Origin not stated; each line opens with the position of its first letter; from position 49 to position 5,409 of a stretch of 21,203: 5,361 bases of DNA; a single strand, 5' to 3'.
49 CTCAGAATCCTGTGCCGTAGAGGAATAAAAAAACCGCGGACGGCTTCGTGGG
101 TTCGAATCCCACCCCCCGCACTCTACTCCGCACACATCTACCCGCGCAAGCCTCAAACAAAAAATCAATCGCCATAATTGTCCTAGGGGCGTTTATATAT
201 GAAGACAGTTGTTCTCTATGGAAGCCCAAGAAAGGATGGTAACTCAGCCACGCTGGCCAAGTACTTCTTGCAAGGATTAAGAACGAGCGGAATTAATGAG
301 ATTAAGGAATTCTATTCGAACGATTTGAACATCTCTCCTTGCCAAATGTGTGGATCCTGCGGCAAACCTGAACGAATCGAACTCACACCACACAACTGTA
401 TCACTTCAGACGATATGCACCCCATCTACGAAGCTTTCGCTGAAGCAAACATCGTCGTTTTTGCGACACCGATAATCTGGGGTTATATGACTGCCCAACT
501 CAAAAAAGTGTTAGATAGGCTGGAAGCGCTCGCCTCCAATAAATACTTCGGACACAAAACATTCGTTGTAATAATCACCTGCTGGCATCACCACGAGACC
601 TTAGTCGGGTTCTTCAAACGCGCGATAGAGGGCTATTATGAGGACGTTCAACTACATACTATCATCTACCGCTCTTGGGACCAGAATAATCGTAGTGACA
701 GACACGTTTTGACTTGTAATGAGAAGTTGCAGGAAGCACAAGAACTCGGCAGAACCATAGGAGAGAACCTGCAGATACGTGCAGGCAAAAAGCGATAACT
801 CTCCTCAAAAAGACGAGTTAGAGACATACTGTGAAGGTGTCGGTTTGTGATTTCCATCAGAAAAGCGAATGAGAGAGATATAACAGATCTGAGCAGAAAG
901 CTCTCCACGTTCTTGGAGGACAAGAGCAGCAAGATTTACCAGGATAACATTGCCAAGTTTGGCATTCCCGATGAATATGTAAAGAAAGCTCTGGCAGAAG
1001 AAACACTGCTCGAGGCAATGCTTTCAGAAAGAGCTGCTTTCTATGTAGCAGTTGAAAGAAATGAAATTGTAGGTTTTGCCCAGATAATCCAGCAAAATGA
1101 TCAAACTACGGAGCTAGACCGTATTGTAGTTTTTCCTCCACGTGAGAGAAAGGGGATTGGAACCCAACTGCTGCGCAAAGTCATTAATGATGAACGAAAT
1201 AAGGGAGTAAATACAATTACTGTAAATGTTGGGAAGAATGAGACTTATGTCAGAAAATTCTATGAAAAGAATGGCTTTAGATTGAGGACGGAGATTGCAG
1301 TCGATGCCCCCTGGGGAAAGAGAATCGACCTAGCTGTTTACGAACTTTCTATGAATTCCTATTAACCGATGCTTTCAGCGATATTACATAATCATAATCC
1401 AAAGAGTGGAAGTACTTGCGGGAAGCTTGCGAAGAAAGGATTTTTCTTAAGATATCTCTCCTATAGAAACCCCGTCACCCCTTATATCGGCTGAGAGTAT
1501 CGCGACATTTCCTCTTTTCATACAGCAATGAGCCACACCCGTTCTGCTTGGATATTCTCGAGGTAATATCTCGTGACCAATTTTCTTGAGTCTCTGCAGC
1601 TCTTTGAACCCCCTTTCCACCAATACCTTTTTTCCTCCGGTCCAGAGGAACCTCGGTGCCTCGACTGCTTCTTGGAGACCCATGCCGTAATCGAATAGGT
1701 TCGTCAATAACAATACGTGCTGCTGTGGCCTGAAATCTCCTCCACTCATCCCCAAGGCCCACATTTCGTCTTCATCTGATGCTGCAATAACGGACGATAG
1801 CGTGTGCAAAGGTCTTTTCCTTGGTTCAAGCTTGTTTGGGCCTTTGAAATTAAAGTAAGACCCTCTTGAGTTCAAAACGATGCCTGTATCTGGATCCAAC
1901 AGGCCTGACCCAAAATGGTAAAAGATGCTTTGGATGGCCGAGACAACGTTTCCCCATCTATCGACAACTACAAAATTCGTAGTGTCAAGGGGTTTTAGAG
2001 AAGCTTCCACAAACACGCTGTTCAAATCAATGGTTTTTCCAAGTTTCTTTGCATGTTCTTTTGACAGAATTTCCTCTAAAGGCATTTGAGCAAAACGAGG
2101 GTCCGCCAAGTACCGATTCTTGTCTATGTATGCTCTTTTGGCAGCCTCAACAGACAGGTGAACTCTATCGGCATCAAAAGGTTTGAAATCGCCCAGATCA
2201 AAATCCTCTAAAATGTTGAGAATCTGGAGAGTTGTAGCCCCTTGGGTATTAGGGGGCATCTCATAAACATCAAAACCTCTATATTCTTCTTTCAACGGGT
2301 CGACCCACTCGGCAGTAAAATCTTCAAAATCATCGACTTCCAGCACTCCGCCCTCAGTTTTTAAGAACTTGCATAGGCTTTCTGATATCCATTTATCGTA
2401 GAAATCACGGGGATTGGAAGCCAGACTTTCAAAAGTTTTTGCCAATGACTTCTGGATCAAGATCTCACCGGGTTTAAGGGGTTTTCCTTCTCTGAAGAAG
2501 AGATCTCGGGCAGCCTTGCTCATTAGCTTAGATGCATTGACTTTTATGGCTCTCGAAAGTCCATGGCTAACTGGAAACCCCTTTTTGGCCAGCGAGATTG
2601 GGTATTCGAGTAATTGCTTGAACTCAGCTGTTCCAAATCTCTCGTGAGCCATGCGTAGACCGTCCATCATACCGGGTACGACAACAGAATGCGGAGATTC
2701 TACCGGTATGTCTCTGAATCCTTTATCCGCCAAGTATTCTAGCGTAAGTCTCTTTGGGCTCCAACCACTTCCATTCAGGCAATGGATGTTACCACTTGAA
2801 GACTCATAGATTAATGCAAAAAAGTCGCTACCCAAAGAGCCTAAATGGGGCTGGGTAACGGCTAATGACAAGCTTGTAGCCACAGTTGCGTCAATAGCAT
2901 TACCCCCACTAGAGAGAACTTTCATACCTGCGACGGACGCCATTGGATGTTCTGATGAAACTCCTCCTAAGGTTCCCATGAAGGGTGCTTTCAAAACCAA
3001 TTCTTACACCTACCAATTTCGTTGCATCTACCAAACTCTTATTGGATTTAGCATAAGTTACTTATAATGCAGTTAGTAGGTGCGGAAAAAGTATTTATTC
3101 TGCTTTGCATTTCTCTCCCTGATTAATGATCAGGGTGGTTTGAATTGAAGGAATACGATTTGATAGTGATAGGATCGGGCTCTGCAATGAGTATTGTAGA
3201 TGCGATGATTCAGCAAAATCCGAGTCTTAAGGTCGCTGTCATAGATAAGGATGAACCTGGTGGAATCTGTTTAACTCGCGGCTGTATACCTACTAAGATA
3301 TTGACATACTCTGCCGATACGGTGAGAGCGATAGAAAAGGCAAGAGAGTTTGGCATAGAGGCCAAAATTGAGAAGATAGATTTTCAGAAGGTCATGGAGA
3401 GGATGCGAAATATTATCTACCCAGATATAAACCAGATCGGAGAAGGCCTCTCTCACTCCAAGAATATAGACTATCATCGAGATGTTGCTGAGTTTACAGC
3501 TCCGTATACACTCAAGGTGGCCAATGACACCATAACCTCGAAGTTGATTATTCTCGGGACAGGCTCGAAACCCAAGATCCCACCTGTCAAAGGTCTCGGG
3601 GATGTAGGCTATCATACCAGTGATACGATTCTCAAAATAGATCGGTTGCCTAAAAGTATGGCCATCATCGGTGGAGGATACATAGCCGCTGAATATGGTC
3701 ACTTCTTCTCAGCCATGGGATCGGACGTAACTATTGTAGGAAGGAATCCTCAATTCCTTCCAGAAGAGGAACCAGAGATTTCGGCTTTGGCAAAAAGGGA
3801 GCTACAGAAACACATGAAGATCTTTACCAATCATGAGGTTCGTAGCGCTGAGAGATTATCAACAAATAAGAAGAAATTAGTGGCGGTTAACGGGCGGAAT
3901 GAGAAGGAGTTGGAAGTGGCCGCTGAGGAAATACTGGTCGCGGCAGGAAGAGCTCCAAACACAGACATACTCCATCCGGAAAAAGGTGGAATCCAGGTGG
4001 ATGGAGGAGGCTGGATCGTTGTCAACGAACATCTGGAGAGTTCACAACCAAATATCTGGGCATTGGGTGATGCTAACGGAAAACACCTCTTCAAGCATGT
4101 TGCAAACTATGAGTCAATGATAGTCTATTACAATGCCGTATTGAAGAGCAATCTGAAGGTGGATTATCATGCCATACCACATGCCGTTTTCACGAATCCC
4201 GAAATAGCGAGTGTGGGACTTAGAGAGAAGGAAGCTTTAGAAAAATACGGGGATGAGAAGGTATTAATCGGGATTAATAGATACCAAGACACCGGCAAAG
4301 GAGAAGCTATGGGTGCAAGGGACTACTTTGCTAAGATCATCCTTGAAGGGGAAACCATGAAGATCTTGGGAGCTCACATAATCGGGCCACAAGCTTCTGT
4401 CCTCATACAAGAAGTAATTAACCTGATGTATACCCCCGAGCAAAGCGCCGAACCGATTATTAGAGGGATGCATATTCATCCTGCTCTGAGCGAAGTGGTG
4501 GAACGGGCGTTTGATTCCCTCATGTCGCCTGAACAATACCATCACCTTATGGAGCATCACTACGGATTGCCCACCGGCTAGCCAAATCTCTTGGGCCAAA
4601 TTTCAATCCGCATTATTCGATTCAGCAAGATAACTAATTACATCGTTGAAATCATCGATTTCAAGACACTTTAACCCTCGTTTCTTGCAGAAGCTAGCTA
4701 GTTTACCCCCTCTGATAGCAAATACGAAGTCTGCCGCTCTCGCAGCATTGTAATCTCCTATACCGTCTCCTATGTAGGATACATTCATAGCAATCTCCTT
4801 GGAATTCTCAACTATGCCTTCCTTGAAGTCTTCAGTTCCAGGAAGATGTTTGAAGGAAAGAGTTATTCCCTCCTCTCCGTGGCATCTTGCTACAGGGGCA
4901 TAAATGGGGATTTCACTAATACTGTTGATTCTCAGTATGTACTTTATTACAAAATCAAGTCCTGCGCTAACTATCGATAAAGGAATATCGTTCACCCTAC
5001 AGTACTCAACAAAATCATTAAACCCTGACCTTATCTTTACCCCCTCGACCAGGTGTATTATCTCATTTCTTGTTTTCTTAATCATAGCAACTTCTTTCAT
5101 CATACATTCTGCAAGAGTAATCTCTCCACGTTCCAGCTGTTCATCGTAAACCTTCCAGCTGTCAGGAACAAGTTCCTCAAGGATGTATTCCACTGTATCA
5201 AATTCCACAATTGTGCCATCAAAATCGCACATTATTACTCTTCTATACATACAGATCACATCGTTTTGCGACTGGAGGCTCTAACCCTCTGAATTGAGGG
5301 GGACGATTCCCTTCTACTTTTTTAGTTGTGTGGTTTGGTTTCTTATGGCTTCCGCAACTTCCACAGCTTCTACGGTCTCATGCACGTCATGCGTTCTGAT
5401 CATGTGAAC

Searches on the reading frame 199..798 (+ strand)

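Call 102: search_protein_families(library=pfam, proteins=[window:199-798:+])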
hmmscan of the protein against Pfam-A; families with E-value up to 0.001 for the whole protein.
window:199-798:+ (199 aa): 2 families
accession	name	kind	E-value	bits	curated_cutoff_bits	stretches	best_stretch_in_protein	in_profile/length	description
PF03358.20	FMN_red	-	1.1e-19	71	24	1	1-129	1-117/152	NADPH-dependent FMN reductase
PF02525.22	Flavodoxin_2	-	1.9e-10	41.2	27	1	1-108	1-103/198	Flavodoxin-like fold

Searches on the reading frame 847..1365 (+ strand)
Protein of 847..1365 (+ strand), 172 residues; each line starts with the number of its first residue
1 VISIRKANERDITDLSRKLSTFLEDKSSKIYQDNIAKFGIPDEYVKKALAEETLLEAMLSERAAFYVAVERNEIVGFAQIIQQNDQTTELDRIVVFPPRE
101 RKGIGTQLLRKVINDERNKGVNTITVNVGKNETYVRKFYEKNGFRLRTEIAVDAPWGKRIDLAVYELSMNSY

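Call 102: search_protein_families(library=pfam, proteins=[window:847-1365:+])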
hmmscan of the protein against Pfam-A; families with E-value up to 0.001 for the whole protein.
window:847-1365:+ (172 aa): 7 families
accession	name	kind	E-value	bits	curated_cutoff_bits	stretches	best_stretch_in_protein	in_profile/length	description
PF00583.31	Acetyltransf_1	-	2e-17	63.9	20.7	1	53-144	23-116/116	Acetyltransferase (GNAT) family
PF13508.13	Acetyltransf_7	-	6.9e-16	58.8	27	1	62-145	2-83/84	Acetyltransferase (GNAT) domain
PF13673.13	Acetyltransf_10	-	3.4e-15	56.6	23.6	1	43-145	12-108/128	Acetyltransferase (GNAT) domain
PF08445.16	FR47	-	1.8e-06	28.3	22.1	1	82-149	17-82/86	FR47-like protein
PF14542.12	Acetyltransf_CG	-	2.8e-06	27.8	30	1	65-122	2-59/80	GCN5-related N-acetyl-transferase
PF13420.13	Acetyltransf_4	-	1.1e-05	26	24.3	1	33-146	26-136/155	Acetyltransferase (GNAT) domain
PF13302.13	Acetyltransf_3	-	4.1e-05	24.7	25.4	1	52-145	38-138/138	Acetyltransferase (GNAT) domain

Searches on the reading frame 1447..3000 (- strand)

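Call 3: search_protein_families(library=pfam, proteins=[window:1447-3000:-])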
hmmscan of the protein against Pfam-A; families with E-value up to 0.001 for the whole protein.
window:1447-3000:- (517 aa): 1 family
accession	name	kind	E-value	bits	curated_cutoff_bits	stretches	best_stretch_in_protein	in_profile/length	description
PF01019.26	G_glu_transpept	-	4.6e-125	418.8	27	1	27-510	2-512/512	Gamma-glutamyltranspeptidase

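Call 4: search_protein_families(library=ncbifam, proteins=[window:1447-3000:-])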
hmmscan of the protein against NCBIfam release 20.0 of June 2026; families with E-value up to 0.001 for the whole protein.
window:1447-3000:- (517 aa): 2 families
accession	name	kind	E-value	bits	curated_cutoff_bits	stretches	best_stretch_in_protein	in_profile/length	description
TIGR00066.1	g_glut_trans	equivalog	1.4e-111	373.6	357.85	1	14-483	3-494/518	gamma-glutamyltransferase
NF007187.0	PRK09615.1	equivalog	4.3e-76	256.4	990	1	9-467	47-532/581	gamma-glutamyltransferase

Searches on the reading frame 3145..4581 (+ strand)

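Call 3: search_protein_families(library=pfam, proteins=[window:3145-4581:+])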
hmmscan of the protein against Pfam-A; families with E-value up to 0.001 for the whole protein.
window:3145-4581:+ (478 aa): 6 families
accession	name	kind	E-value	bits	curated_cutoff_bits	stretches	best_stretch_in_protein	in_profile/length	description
PF07992.20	Pyr_redox_2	-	6.9e-47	160.7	26.1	1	4-313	1-278/291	Pyridine nucleotide-disulphide oxidoreductase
PF02852.28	Pyr_redox_dim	-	1e-24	87.3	25.3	1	344-455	1-109/110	Pyridine nucleotide-disulphide oxidoreductase, dimerisation domain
PF00070.33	Pyr_redox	-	1e-16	61.6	22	1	172-246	2-75/82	Pyridine nucleotide-disulphide oxidoreductase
PF13738.12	Pyr_redox_3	-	4.6e-11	42.9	30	1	117-307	110-304/305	Pyridine nucleotide-disulphide oxidoreductase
PF13434.12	Lys_Orn_oxgnase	-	7.8e-10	38.8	21.3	1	121-209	132-230/339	L-lysine 6-monooxygenase/L-ornithine 5-monooxygenase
PF02737.24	3HCDH_N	-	0.00051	20.4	22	0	172-239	2-68/180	3-hydroxyacyl-CoA dehydrogenase, NAD binding domain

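Call 4: search_protein_families(library=ncbifam, proteins=[window:3145-4581:+])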
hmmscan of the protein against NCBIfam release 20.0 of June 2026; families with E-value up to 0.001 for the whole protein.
window:3145-4581:+ (478 aa): 44 families (the best 25 are shown)
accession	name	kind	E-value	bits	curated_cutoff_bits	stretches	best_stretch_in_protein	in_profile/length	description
NF004947.0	PRK06292.2-5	equivalog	4.7e-225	747.9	592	1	1-471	1-470/474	dihydrolipoyl dehydrogenase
NF004946.0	PRK06292.2-4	subfamily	2.4e-126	422.4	634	1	1-464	1-475/487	dihydrolipoyl dehydrogenase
NF005884.0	PRK07846.1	equivalog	2.6e-116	388.9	501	1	1-457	1-449/454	mycothione reductase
TIGR03452.1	mycothione_red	equivalog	7.5e-108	361.3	635.65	1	2-456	1-449/452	mycothione reductase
TIGR01350.1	lipoamide_DH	equivalog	6.3e-102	341.6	408.8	1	3-459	1-454/461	dihydrolipoyl dehydrogenase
NF004944.0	PRK06292.2-2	equivalog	1.6e-95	320.5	619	1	1-456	1-449/460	dihydrolipoyl dehydrogenase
TIGR02053.1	MerA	equivalog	1.2e-92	311.4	454.45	1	4-455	1-449/465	mercury(II) reductase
NF004992.0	PRK06370.1-4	equivalog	1.5e-90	303.8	629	1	2-459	3-455/459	FAD-containing oxidoreductase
NF004991.0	PRK06370.1-3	subfamily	6.3e-85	285.6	620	1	2-458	34-486/509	FAD-containing oxidoreductase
NF004776.0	PRK06116.1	equivalog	5e-81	273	480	1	1-450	2-444/450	glutathione-disulfide reductase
NF004943.0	PRK06292.2-1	equivalog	2.9e-74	250.5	432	1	1-457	1-453/456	dihydrolipoyl dehydrogenase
NF004945.0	PRK06292.2-3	equivalog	2.5e-73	247.6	494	1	1-452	1-445/457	dihydrolipoyl dehydrogenase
NF004990.0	PRK06370.1-1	equivalog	4.8e-71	239.8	842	1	2-459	3-455/459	FAD-containing oxidoreductase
TIGR01424.1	gluta_reduc_2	equivalog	3.7e-68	230.1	606.05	1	3-450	2-440/446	glutathione-disulfide reductase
NF004939.0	PRK06292.1-1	equivalog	1.1e-66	225.5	435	1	2-460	4-459/476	dihydrolipoyl dehydrogenase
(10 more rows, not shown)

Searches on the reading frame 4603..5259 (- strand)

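Call 3: search_protein_families(library=pfam, proteins=[window:4603-5259:-])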
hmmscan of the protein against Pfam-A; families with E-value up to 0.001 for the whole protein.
window:4603-5259:- (218 aa): 3 families
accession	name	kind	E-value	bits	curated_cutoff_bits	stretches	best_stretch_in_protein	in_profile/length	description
PF12710.13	HAD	-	9.6e-11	42.9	27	1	9-174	1-189/189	haloacid dehalogenase-like hydrolase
PF06888.18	Put_Phosphatase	-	8.7e-09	35.6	27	1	8-116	2-114/234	Putative Phosphatase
PF00702.32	Hydrolase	-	0.00096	20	26.4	0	7-177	2-191/191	haloacid dehalogenase-like hydrolase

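Call 4: search_protein_families(library=ncbifam, proteins=[window:4603-5259:-])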
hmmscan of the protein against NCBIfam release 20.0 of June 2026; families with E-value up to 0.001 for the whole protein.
window:4603-5259:- (218 aa): 7 families
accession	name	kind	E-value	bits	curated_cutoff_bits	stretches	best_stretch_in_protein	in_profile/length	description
NF007103.0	PRK09552.1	equivalog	1.1e-28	100.4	292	1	6-214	3-215/220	2-hydroxy-3-keto-5-methylthiopentenyl-1-phosphate phosphatase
TIGR01489.1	DKMTPPase-SF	subfamily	1.5e-24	87.2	81.55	1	8-181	3-186/188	MtnX-like HAD-IB family phosphatase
TIGR03333.1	salvage_mtnX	equivalog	4.4e-23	82.4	303.2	1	8-213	1-210/214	2-hydroxy-3-keto-5-methylthiopentenyl-1-phosphate phosphatase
TIGR01488.1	HAD-SF-IB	subfamily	8.1e-17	61.7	45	1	8-174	1-175/177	HAD-IB family phosphatase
TIGR00338.1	serB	equivalog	8.4e-06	25.5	144.15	1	6-184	14-195/219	phosphoserine phosphatase SerB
TIGR01491.1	HAD-SF-IB-PSPlk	hypoth_equivalog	1.2e-05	25.1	151.9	1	8-108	6-113/201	phosphoserine phosphatase-like hydrolase, archaeal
TIGR01544.1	HAD-SF-IE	hypoth_equivalog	0.00092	18.4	256.95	0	59-113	112-165/283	HAD-IE family hydrolase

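Call 94: search_protein_families(library=pfam, proteins=[window:4603-5259:-])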
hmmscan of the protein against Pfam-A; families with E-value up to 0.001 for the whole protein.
window:4603-5259:- (218 aa): 3 families
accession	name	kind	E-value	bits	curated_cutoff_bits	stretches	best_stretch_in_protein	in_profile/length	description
PF12710.13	HAD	-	9.6e-11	42.9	27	1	9-174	1-189/189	haloacid dehalogenase-like hydrolase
PF06888.18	Put_Phosphatase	-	8.7e-09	35.6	27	1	8-116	2-114/234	Putative Phosphatase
PF00702.32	Hydrolase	-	0.00096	20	26.4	0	7-177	2-191/191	haloacid dehalogenase-like hydrolase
